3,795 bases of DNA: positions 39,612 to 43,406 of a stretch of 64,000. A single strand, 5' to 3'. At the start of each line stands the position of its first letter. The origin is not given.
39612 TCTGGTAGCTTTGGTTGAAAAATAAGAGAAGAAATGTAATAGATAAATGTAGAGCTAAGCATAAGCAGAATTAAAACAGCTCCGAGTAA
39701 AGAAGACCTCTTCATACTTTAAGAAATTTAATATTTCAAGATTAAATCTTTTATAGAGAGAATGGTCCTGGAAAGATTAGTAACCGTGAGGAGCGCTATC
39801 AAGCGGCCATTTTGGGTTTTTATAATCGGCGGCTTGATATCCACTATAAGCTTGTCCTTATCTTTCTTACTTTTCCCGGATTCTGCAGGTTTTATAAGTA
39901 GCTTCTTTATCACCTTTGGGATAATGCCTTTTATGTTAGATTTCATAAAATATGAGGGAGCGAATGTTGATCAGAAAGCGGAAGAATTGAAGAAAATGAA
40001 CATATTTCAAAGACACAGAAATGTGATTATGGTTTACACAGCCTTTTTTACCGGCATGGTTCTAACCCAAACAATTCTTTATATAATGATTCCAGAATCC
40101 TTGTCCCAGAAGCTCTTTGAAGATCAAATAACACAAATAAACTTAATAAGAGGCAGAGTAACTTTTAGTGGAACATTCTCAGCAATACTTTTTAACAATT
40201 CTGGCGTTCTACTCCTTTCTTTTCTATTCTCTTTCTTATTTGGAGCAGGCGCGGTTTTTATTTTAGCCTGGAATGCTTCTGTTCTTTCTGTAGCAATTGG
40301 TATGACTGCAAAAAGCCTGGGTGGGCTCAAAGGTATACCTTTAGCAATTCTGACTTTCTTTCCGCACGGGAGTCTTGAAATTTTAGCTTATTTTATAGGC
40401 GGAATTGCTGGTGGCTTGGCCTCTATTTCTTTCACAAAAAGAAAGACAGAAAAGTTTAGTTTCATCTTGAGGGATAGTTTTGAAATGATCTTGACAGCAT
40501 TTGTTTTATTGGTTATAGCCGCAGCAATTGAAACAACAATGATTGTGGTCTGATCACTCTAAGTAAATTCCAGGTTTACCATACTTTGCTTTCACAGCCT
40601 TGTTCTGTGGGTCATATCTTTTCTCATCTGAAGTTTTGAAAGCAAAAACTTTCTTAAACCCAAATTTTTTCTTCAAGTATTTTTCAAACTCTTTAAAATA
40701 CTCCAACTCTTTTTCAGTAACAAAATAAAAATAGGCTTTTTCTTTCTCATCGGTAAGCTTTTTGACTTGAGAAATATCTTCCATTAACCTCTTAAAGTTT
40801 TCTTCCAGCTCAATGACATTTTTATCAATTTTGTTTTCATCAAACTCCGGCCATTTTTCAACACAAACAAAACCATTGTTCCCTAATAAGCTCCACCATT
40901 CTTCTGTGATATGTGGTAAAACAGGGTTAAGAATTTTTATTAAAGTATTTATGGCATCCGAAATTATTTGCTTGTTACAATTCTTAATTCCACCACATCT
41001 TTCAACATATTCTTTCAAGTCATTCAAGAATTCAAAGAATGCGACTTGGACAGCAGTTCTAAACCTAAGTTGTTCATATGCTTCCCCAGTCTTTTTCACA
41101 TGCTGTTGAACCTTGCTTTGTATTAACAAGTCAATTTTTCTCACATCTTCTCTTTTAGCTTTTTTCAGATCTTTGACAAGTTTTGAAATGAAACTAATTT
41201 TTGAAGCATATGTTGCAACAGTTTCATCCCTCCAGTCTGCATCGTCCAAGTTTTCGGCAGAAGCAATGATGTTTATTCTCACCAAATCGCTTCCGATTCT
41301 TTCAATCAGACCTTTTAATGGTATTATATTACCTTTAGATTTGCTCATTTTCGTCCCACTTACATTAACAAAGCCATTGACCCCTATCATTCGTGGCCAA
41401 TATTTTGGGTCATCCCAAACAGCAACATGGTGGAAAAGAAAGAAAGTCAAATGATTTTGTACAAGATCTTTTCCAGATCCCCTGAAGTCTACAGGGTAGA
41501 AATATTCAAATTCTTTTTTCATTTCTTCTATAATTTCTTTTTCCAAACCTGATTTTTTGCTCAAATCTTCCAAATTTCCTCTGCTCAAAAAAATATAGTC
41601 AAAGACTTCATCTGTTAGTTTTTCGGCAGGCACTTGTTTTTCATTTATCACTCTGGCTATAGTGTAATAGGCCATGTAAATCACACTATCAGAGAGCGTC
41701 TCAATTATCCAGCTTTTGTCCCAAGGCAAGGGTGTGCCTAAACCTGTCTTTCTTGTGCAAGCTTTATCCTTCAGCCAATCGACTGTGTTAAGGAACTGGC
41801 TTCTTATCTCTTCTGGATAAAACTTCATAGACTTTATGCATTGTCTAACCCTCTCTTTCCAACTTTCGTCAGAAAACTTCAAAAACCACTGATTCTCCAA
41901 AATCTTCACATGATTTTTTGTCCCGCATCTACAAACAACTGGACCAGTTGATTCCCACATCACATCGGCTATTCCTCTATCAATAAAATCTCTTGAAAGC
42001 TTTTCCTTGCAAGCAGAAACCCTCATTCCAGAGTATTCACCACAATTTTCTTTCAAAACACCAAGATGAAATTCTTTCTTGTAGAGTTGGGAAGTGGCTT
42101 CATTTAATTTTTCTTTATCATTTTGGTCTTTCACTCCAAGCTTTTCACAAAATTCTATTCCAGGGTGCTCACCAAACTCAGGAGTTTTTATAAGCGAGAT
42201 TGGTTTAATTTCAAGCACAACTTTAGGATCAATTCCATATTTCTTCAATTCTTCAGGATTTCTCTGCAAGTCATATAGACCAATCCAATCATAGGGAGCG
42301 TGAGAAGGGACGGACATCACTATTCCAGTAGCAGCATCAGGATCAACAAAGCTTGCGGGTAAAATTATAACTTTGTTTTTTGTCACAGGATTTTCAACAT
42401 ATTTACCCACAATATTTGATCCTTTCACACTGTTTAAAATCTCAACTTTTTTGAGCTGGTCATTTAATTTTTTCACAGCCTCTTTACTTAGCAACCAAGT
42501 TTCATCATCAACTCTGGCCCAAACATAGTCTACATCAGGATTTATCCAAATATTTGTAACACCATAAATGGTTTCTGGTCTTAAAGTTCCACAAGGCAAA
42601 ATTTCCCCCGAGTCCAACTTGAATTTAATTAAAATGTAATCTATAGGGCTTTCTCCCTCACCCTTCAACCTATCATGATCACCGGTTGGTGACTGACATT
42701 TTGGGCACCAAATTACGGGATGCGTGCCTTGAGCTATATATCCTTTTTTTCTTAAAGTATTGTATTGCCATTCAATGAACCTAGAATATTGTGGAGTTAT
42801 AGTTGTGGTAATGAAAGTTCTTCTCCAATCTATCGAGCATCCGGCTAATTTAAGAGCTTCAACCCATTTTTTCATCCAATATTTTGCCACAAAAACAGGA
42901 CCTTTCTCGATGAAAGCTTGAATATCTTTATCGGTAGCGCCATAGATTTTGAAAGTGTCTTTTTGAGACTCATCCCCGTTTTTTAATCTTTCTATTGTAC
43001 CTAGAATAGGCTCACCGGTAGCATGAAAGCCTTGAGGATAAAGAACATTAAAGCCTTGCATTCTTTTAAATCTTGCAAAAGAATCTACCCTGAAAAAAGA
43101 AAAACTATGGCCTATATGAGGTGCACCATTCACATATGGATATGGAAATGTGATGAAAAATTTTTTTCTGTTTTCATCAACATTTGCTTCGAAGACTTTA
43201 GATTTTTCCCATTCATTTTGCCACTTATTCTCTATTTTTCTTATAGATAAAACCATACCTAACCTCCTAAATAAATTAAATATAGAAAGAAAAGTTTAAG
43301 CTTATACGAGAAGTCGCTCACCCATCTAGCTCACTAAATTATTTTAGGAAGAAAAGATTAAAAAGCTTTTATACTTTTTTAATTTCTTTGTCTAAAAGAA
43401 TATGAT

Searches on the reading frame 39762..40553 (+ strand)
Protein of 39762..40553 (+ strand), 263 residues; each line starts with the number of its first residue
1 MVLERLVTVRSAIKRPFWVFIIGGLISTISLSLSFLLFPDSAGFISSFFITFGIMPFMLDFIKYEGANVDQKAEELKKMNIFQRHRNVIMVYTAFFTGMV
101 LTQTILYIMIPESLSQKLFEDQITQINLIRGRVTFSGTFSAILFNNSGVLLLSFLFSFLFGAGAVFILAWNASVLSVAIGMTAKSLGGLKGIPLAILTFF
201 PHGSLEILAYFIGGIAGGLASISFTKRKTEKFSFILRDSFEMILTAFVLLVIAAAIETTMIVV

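Call 57: search_protein_families(library=pfam, max_evalue=0.000001, proteins=[window:39762-40553:+])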
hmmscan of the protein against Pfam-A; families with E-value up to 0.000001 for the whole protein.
window:39762-40553:+ (263 aa): 1 family
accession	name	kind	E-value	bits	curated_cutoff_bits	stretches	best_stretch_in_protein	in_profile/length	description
PF01944.22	SpoIIM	-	1.3e-15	58.1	26.9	1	94-259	8-160/163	Stage II sporulation protein M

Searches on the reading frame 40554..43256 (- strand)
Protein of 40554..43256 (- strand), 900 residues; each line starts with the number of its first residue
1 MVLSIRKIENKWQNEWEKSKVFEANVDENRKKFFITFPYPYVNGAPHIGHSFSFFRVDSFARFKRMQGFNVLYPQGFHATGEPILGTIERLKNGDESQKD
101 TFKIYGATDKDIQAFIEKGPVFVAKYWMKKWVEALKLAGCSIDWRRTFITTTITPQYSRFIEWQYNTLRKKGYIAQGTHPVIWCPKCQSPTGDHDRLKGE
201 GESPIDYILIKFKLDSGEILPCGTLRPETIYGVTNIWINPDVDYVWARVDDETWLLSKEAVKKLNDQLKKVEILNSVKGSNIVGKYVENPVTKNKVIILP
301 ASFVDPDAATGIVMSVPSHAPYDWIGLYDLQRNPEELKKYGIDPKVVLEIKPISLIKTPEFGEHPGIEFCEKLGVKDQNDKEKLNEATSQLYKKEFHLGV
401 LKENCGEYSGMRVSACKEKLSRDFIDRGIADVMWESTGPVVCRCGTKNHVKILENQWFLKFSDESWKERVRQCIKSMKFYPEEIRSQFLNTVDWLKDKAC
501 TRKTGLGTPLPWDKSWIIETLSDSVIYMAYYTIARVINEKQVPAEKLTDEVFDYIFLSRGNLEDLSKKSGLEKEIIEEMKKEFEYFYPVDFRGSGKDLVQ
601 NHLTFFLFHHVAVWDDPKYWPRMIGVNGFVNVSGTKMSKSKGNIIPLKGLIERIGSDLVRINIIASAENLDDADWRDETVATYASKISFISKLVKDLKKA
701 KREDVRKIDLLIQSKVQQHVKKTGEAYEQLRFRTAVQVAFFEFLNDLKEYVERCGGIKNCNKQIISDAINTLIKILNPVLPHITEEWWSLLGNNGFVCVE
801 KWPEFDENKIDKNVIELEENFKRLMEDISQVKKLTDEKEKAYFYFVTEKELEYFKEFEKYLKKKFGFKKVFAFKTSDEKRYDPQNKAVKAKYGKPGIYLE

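Call 57: search_protein_families(library=pfam, max_evalue=0.000001, proteins=[window:40554-43256:-])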
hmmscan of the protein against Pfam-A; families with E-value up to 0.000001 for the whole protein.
window:40554-43256:- (900 aa): 5 families
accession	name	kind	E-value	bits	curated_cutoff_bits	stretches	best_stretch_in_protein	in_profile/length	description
PF00133.28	tRNA-synt_1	-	4.6e-42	144.7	22.7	1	11-675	1-413/414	tRNA synthetases class I (I, L, M and V)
PF09334.17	tRNA-synt_1g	-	5.6e-24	85.1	20.1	2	34-86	2-54/391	tRNA synthetases class I (M)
PF08264.19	Anticodon_1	-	2.9e-23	82.8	25.1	1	711-832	3-133/148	Anticodon-binding domain of tRNA ligase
PF13603.12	tRNA-synt_1_2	-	1.3e-09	38.3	25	1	210-324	12-126/185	Leucyl-tRNA synthetase, editing domain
PF01406.26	tRNA-synt_1e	-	1.1e-07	31.9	27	0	588-665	207-282/301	tRNA synthetases class I (C) catalytic domain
